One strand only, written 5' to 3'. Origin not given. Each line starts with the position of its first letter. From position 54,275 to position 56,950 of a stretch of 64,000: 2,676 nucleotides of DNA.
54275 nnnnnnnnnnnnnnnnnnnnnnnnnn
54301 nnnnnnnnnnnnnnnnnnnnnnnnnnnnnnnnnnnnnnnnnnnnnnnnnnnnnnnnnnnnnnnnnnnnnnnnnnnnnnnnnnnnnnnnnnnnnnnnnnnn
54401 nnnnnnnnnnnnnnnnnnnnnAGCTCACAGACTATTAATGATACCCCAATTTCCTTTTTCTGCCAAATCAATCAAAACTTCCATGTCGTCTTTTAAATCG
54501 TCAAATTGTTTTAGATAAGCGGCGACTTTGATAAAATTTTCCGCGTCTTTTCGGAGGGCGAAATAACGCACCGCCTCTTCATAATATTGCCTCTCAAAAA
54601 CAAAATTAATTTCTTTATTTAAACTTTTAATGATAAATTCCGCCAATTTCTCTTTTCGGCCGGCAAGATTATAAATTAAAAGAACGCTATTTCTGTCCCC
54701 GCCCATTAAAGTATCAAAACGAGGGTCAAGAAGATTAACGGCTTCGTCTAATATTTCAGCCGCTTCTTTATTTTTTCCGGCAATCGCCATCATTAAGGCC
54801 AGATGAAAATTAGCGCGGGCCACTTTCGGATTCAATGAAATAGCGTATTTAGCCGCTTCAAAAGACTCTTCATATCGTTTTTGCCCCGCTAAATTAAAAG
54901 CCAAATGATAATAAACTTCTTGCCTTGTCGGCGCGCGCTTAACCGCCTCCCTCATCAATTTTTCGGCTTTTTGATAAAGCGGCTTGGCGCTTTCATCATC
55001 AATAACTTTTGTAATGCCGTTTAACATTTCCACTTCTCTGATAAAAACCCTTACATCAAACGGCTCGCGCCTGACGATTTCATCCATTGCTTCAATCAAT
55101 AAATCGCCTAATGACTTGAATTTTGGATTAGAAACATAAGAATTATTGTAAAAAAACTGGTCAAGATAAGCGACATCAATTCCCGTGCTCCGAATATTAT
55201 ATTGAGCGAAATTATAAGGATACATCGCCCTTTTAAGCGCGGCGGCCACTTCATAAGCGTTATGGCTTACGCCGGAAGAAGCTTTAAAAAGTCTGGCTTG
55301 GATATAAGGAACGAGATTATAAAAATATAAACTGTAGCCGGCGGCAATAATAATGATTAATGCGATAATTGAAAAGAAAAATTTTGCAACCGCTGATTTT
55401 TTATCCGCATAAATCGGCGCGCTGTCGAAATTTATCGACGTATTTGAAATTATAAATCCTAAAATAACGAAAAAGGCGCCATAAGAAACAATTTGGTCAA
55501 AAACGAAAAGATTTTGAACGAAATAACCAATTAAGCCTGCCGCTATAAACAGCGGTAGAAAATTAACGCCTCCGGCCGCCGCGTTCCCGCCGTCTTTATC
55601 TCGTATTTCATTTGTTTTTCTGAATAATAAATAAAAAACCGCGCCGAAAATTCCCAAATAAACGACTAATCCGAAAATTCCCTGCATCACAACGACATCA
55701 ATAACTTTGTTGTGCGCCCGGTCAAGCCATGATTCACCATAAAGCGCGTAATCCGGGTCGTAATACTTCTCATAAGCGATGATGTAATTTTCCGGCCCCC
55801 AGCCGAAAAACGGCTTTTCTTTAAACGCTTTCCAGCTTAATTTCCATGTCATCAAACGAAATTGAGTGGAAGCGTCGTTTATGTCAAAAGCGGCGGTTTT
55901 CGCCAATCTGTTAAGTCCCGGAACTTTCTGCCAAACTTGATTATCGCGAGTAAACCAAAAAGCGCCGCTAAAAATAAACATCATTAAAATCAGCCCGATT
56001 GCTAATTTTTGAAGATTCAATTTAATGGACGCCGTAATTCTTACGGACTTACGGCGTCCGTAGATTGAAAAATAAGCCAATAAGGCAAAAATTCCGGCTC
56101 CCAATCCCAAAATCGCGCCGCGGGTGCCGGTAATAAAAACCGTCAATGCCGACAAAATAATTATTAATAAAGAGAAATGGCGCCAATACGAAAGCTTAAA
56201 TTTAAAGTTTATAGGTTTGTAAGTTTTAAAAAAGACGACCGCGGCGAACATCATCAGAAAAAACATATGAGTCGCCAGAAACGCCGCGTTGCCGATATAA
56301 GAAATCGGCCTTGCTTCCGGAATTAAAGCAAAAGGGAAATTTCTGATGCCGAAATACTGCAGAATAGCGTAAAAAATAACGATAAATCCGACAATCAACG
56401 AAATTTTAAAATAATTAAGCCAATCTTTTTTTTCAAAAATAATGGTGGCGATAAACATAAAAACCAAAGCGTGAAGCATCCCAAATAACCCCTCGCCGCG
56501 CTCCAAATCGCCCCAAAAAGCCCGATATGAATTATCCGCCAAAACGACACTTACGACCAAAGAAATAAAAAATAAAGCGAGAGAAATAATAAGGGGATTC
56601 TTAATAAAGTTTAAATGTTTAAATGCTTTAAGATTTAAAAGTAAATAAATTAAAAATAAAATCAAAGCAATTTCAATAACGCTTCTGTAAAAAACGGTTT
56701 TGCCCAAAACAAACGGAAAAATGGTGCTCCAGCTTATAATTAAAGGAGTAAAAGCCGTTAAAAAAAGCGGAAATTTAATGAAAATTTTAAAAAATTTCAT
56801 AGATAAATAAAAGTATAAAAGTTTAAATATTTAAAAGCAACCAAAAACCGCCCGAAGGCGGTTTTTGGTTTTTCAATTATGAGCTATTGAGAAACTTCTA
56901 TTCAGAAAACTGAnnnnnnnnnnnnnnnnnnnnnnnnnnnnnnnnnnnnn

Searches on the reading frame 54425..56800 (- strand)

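Call 6: search_protein_families(library=pfam, proteins=[window:54425-56800:-], max_evalue=0.001)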
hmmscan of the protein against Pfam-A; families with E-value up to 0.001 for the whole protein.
window:54425-56800:- (791 aa): 3 families
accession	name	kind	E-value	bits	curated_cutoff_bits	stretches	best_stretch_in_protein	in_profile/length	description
PF04932.20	Wzy_C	-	5.1e-22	78.7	31.7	1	213-382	2-149/149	O-Antigen ligase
PF07719.23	TPR_2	-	9e-05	22.8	27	0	628-659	2-33/34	Tetratricopeptide repeat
PF14559.12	TPR_19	-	0.00045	20.9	25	0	609-645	7-43/68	Tetratricopeptide repeat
